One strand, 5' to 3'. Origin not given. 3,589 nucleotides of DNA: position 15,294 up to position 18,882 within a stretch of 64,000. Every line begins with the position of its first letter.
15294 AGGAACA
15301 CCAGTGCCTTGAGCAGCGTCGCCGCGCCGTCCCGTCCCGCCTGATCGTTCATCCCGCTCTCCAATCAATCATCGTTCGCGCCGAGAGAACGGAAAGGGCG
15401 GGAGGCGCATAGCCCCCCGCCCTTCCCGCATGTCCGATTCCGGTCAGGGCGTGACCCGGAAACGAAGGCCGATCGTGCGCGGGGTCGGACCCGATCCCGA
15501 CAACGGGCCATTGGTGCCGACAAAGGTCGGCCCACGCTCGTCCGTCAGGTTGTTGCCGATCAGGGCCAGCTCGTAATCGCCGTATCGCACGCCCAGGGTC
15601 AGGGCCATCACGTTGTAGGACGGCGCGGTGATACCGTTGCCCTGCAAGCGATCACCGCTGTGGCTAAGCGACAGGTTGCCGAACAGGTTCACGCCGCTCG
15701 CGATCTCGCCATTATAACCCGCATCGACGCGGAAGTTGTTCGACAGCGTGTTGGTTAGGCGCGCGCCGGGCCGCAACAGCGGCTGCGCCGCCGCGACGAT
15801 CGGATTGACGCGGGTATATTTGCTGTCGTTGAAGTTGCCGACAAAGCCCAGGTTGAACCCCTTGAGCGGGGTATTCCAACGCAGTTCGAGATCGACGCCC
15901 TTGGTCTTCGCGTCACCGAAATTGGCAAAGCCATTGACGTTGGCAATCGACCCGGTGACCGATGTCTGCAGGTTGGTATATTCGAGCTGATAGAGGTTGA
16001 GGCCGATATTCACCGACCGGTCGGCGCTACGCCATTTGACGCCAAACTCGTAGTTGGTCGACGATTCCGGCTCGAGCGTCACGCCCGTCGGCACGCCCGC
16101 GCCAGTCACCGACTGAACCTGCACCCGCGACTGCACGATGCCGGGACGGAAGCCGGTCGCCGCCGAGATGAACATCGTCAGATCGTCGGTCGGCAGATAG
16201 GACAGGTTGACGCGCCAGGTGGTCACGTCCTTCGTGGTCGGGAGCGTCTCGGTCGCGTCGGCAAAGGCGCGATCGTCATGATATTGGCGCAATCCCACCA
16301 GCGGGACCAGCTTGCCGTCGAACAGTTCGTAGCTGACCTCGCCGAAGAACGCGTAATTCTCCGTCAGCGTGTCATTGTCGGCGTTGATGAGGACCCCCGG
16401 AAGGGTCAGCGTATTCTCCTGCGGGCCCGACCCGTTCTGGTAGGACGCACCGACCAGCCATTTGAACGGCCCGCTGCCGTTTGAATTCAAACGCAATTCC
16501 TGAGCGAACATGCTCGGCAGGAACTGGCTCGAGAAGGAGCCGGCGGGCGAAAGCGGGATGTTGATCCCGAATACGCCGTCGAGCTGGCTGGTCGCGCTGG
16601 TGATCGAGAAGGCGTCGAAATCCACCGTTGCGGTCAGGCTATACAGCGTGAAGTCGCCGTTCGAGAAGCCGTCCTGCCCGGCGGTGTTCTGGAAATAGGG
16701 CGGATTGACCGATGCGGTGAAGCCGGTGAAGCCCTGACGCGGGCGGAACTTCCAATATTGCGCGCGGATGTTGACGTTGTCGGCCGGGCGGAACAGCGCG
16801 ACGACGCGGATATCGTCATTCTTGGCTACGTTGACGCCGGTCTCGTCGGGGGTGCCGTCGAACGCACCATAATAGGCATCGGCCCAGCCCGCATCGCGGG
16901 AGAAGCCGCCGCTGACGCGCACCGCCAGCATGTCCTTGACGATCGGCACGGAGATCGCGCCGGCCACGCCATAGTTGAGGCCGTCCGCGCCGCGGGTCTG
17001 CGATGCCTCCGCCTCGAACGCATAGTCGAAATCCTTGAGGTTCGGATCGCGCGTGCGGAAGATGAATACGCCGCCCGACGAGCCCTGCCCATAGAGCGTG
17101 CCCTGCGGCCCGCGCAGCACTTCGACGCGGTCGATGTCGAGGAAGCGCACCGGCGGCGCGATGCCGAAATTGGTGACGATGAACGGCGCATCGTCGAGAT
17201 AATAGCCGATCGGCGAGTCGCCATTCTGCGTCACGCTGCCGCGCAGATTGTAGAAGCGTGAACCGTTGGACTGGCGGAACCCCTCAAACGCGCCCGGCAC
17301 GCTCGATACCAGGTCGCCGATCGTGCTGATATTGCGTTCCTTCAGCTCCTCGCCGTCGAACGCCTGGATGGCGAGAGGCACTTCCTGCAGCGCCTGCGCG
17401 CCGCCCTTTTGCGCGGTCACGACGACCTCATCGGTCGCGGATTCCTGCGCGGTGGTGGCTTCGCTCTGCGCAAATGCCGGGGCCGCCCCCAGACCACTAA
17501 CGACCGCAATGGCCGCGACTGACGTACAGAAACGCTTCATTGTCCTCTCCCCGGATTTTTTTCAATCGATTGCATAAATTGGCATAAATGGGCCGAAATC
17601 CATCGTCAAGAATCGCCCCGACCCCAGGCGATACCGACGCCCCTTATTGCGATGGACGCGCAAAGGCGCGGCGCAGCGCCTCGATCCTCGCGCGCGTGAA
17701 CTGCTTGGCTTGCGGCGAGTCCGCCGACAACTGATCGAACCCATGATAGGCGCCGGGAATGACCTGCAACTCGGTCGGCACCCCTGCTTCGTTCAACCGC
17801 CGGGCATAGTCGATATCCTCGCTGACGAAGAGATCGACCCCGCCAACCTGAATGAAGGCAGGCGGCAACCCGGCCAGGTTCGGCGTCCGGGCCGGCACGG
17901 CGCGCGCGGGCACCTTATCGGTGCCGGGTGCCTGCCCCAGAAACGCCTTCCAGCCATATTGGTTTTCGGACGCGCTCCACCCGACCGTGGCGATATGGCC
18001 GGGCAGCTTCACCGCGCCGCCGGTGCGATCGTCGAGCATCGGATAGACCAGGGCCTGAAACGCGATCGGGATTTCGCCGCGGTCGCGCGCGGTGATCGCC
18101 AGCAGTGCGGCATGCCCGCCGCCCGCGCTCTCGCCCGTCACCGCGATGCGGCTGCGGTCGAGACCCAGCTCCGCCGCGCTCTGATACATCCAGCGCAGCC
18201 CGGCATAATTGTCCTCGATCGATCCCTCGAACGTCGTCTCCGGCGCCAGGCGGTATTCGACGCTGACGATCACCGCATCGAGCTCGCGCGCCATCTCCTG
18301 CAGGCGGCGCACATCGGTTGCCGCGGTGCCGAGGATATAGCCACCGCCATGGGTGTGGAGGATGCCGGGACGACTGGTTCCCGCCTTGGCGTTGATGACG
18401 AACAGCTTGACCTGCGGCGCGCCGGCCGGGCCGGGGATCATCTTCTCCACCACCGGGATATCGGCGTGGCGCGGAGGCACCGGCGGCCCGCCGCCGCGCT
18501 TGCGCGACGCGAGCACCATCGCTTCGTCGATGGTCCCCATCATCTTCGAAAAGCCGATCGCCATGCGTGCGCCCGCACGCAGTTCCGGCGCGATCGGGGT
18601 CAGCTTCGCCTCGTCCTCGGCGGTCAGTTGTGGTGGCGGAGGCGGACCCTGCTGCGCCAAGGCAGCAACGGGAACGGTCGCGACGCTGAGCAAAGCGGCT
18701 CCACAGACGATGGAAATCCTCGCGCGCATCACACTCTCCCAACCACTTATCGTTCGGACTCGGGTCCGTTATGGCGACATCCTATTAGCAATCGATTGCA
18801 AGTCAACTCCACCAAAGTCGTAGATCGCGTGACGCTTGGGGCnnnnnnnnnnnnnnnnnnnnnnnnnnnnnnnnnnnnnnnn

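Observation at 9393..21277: Five intergenic copies of a 12-bp palindrome define a LacI-type regulon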

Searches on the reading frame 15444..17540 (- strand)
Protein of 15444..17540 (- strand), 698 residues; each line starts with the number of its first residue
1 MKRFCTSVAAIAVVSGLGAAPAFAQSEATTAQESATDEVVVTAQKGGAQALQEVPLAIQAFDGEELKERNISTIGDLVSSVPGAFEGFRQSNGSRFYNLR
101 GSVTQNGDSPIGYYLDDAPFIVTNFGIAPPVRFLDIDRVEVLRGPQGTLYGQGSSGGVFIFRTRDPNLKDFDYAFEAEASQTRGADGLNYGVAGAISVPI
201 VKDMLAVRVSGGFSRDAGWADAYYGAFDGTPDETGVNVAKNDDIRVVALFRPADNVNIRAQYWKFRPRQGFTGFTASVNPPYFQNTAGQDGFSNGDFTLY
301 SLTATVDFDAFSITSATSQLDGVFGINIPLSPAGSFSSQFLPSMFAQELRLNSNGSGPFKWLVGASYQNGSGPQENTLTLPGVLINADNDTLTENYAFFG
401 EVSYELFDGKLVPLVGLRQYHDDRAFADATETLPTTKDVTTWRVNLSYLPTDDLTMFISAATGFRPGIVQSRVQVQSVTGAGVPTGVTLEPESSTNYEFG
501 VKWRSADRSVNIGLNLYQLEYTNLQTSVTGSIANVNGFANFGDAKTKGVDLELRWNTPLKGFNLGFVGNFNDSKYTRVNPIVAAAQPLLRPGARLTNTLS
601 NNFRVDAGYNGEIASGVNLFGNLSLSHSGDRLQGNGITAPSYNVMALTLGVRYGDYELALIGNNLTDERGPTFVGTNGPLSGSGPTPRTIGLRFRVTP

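Call 5: search_protein_families(library=pfam, proteins=[window:15444-17540:-])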
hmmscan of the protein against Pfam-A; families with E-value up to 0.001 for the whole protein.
window:15444-17540:- (698 aa): 2 families
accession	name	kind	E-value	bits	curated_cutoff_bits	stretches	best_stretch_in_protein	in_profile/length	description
PF00593.30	TonB_dep_Rec_b-barrel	-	6.4e-35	122.3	27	1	257-665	16-436/436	TonB dependent receptor-like, beta-barrel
PF07715.20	Plug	-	1.1e-16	61.7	23.9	1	51-158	2-107/107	TonB-dependent Receptor Plug Domain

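Call 10: search_protein_families(library=ncbifam, proteins=[window:15444-17540:-], max_evalue=0.00001)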
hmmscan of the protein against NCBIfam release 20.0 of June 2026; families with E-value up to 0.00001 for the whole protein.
window:15444-17540:- (698 aa): 20 families
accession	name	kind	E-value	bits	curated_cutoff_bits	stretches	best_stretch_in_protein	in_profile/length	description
TIGR01783.1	TonB-siderophor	subfamily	3.3e-31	108.6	223.5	2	54-223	2-162/649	TonB-dependent siderophore receptor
TIGR01786.1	TonB-hemlactrns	subfamily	6.1e-20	71.1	323.75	1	393-587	390-602/719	TonB-dependent hemoglobin/transferrin/lactoferrin family receptor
TIGR01785.1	TonB-hemin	subfamily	8.1e-19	67.5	316.85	2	393-558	363-548/677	TonB-dependent heme/hemoglobin receptor family protein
NF010010.0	PRK13483.1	equivalog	5.3e-16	57.7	927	0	128-215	129-214/660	ligand-gated channel protein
NF007465.0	PRK10044.1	equivalog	2.6e-15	55.7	803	2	410-577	457-609/726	ferrichrome porin FhuA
NF010038.0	PRK13513.1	equivalog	2.9e-14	52.5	942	1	126-216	129-217/659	ligand-gated channel protein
NF010651.0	PRK14050.1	equivalog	4.7e-13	48.1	884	1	405-556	461-596/730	TonB-dependent siderophore receptor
TIGR04056.1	OMP_RagA_SusC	subfamily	1.5e-12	46.7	368.25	1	484-574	646-741/981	SusC/RagA family TonB-linked outer membrane protein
NF047944.1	FoxamRcptFoxA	equivalog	1.3e-11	43.5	1300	1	9-210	9-204/697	ferrioxamine B receptor FoxA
NF041535.1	TonB_rec_PqqU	equivalog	1e-09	37.3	1200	0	39-163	1-129/676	TonB-dependent receptor PqqU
NF053590.1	TonB_dep_TOL0244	equivalog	1.8e-09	36.8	645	0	478-674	401-584/604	TOL_0244 family TonB-dependent receptor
NF010011.0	PRK13484.1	equivalog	2.2e-09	36.2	1197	1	21-214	15-210/682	IreA family TonB-dependent siderophore receptor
NF050067.1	TonBEntbctnRecCfrA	equivalog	4.2e-09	35.3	1200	1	26-208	15-202/698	TonB-dependent ferric enterobactin receptor CfrA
NF010012.0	PRK13486.1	equivalog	8e-09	34.4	924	0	102-211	102-205/696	TonB-dependent receptor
NF007478.2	PRK10064.1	equivalog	9.2e-09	34.1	745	1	21-218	15-212/663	catecholate siderophore receptor CirA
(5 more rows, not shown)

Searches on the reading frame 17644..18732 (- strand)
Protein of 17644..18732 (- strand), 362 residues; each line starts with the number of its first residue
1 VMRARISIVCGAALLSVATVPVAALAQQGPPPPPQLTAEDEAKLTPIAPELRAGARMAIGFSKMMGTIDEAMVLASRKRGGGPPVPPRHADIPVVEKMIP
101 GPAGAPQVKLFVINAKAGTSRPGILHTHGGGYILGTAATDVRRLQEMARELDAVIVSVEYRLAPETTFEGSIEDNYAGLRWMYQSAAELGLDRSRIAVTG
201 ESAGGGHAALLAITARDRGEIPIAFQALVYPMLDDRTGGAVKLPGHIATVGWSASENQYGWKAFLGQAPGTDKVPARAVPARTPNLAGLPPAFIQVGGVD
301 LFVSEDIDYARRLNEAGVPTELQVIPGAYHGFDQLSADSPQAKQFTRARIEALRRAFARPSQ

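Call 5: search_protein_families(library=pfam, proteins=[window:17644-18732:-])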
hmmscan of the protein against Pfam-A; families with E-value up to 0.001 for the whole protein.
window:17644-18732:- (362 aa): 4 families
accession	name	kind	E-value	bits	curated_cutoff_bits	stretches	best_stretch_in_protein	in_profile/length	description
PF07859.19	Abhydrolase_3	-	1.9e-54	185.1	25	1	124-332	1-208/210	alpha/beta hydrolase fold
PF20434.5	BD-FAE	-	1.3e-18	67.8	26.8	1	114-217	6-112/215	BD-FAE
PF00135.34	COesterase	-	3.6e-09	36.6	27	1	117-219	99-208/515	Carboxylesterase family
PF00326.27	Peptidase_S9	-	0.00054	19.9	22.6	0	172-211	45-81/213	Prolyl oligopeptidase family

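Call 10: search_protein_families(library=ncbifam, proteins=[window:17644-18732:-], max_evalue=0.00001)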
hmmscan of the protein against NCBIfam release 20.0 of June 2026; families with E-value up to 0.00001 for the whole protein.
window:17644-18732:- (362 aa): 7 families
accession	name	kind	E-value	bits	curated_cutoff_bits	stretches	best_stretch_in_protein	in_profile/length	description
NF058653.1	LipP1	equivalog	1.2e-54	185.2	350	1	94-348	46-295/300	LipP1 family hormone-sensitive lipase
NF033149.0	CHL_hydrolase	equivalog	1.6e-43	148.8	500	1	107-357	62-309/310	chloramphenicol hydrolase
NF058651.1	GESAG_HSLs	subfamily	5.9e-27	94.5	430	1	89-334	35-272/296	GESAG motif subfamily hormone-sensitive lipase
NF007547.0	PRK10162.1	equivalog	3.2e-21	75.6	389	1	95-332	61-294/321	acetyl esterase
NF058649.1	GTSAG_HSLs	subfamily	1.8e-19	70.3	380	1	111-344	78-299/312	GTSAG motif subfamily hormone-sensitive lipase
NF058650.1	GCSAG_HSLs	subfamily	2.5e-14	53.6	410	1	125-342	89-298/314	GCSAG motif subfamily hormone-sensitive lipase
NF052354.1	EstLipQMycob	equivalog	6.6e-10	38.2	700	1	116-218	160-262/418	esterase LipQ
